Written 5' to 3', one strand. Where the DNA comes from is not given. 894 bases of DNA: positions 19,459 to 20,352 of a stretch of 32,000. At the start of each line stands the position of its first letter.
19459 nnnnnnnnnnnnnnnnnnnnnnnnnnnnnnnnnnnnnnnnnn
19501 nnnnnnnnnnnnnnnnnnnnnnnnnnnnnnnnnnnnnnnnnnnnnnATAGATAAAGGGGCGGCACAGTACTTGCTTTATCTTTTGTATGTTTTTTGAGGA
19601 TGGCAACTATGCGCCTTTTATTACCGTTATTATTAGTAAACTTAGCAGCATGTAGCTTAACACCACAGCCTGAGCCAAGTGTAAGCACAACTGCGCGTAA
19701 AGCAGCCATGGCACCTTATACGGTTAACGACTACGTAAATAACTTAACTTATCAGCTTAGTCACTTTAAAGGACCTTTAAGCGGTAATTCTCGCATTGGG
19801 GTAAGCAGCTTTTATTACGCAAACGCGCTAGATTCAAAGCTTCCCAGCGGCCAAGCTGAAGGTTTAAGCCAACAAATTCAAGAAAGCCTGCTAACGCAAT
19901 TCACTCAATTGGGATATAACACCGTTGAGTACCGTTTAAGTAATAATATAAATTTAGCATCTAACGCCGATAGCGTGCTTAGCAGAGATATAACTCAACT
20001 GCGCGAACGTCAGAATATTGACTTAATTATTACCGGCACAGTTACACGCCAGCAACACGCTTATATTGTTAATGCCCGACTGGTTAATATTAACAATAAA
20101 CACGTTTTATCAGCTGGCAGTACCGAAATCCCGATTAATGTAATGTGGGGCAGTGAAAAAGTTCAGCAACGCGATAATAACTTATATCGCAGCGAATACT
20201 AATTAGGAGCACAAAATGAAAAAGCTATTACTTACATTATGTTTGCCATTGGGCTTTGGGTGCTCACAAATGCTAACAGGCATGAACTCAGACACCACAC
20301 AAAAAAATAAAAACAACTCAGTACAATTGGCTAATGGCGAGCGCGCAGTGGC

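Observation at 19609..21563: Tandem triplication of FlgO-like lipoproteins attached to a pilus-type operon rather than to the flagellar genes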

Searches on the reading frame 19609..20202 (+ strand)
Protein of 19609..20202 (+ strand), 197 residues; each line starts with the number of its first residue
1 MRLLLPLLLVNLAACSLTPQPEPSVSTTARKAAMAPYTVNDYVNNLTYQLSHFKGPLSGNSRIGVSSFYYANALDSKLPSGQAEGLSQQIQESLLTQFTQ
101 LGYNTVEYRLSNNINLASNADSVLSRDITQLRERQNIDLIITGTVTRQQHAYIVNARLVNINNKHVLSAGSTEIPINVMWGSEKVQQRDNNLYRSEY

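Call 3: search_protein_families(library=pfam, proteins=[window:19609-20202:+], max_evalue=0.01)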
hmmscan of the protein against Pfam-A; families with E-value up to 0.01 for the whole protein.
window:19609-20202:+ (197 aa): 2 families
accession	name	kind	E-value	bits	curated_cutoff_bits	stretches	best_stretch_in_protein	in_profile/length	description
PF17680.6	FlgO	-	2.7e-34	118.3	22.6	1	49-178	6-129/130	FlgO protein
PF04390.17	LptE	-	1.7e-05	25.9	23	1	83-176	13-86/118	Lipopolysaccharide-assembly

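Call 4: search_protein_families(library=ncbifam, proteins=[window:19609-20202:+], max_evalue=0.01)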
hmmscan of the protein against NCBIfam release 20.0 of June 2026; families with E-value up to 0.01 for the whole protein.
window:19609-20202:+ (197 aa): 0 families

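Call 19: search_solved_structures(query=window:19609-20202:+, max_evalue=1, show_alignments=1)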
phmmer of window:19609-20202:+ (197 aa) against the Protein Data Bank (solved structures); distinct sequences matched with E-value up to 1: 3.
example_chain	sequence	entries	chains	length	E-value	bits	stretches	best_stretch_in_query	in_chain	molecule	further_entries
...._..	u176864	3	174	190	5.7e-12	49.3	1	37-175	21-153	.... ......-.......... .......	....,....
9yds_Ab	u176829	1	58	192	5.8e-12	49.2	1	37-175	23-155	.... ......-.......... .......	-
9swn_A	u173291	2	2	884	0.33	14.2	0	142-194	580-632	Telomerase reverse transcriptase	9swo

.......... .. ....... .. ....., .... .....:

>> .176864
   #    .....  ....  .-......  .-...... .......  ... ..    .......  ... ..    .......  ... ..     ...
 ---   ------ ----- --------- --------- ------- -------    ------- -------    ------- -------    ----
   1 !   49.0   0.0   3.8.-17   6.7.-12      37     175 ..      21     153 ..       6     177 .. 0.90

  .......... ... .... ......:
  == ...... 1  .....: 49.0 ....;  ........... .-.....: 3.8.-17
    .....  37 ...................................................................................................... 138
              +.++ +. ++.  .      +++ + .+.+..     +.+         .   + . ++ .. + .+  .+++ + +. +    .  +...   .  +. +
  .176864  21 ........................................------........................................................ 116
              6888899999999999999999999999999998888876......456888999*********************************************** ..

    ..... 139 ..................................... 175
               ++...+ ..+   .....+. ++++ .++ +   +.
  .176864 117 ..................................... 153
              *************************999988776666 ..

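Call 30: search_protein_representatives(alignment_id=A1)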
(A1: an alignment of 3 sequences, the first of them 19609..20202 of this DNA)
Query: 3 sequences, 213 profile positions. Proteins with E-value up to 0.001 (for the whole library): 1764; up to 1e-10: 861; up to 1e-30: 205. The best 150 are listed.
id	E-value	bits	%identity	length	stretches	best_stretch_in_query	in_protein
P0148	6.3e-75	267.7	-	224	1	7-213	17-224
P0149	1.3e-57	211.1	-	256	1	42-205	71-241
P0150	1.9e-57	210.6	-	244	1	58-204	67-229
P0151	2.7e-57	210.0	-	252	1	47-204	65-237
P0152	3.9e-55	203.0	-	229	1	44-204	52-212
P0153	1.7e-54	200.9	-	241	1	40-205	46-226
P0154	3.7e-54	199.8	-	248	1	60-206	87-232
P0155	7.5e-53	195.5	-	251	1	56-202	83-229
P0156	3.7e-52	193.3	-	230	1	1-204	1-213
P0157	4.9e-52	192.9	-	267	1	59-207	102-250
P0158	5.8e-52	192.6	-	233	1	56-204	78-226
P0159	1.7e-51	191.1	-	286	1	58-205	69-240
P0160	2.8e-51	190.4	-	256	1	30-202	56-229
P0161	1.2e-50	188.3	-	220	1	54-201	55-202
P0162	1.3e-49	184.9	-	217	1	47-204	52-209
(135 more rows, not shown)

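Call 95: predict_structure(alignment_id=A6)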
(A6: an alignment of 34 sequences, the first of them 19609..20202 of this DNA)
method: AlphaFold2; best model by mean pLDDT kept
length: 197 residues; sequences in the alignment: 34
mean_pLDDT: 75.8   pTM: 0.66
mean pLDDT of the five models: 75.8, 75.7, 74.6, 74.5, 73.2
residues with pLDDT >= 90: 77; 70-90: 38; 50-70: 67; < 50: 15
segments of 3 or more residues with pLDDT < 50: 122-125, 190-197
pLDDT, mean of each block of 10 residues (from residue 1): 54 60 57 77 96 82 91 67 85 96 89 57 51 76 93 95 92 90 56 41
secondary structure, 60 per line:
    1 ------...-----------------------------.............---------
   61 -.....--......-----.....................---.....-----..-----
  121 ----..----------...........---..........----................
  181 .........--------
elements in order: H39-51 E62-66 H71-74 H80-100 E104-108 E137-147 E151-160 E165-175 H176-189

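Call 97: fold_search(model_id=the predicted structure, library=pdb)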
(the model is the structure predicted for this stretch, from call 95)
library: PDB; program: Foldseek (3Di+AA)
matches with E <= 10: 1397; with E <= 0.001: 34
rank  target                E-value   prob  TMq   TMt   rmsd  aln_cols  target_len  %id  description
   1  4r40_C                1.5e-05  1.00  0.32  0.17   9.8       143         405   15  Crystal Structure of TolB/Pal complex from Yersinia pestis. (released 2014-09-03)
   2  4q6l                  9.2e-05  1.00  0.41  0.56   8.8       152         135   14  LpoB C-terminal domain from Salmonella enterica (Native) (released 2014-05-14)
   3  4hrv_A                9.2e-05  1.00  0.32  0.43  11.2       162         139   18  Crystal Structure of Lipoprotein GNA1162 from Neisseria meningitidis (released 2013-04-24)
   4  9h80_A                1.3e-04  1.00  0.40  0.49   5.5       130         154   20  Structure of the outer membrane exopolysaccharide transporter PelBC (released 2025-06-11)
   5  5t11_I                2.0e-04  1.00  0.33  0.44   4.6       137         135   14  PelC L103M dodecamer from Paraburkholderia phytofirmans, space group C2 (released 2017-03-15)
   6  8t8d_D                2.1e-04  1.00  0.36  0.38   9.5       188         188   10  Structure of Helicobacter pylori adhesin A, HpaA (released 2024-01-31)
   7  4pwz_B                2.1e-04  1.00  0.31  0.17   9.7       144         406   14  Crystal structure of TolB protein from Yersinia pestis CO92 (released 2014-04-02)
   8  5t0z_B                2.4e-04  1.00  0.35  0.41   6.3       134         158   10  PelC from Geobacter metallireducens (released 2017-03-15)
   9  5t11_F                2.6e-04  1.00  0.36  0.50   4.3       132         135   12  PelC L103M dodecamer from Paraburkholderia phytofirmans, space group C2 (released 2017-03-15)
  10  7mx5_B                2.6e-04  1.00  0.27  0.14  10.0       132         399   13  Crystal structure of TolB from Acinetobacter baumannii (released 2021-05-26)
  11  3bgh_A                2.6e-04  0.98  0.27  0.28  10.7       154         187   14  Crystal structure of putative neuraminyllactose-binding hemagglutinin homolog from Helicobacter pylori (released 2007-12-11)
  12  4q6z_A                3.1e-04  1.00  0.38  0.51   9.1       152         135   12  LpoB C-terminal domain from Escherichia coli (released 2014-05-14)
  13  5t11_A                3.3e-04  1.00  0.37  0.52   4.0       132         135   11  PelC L103M dodecamer from Paraburkholderia phytofirmans, space group C2 (released 2017-03-15)
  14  5t11_B                3.3e-04  1.00  0.38  0.50   5.7       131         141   13  PelC L103M dodecamer from Paraburkholderia phytofirmans, space group C2 (released 2017-03-15)
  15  2iqi_G                3.3e-04  1.00  0.33  0.37  14.7       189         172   12  Crystal structure of protein XCC0632 from Xanthomonas campestris, Pfam DUF330 (released 2006-11-07)
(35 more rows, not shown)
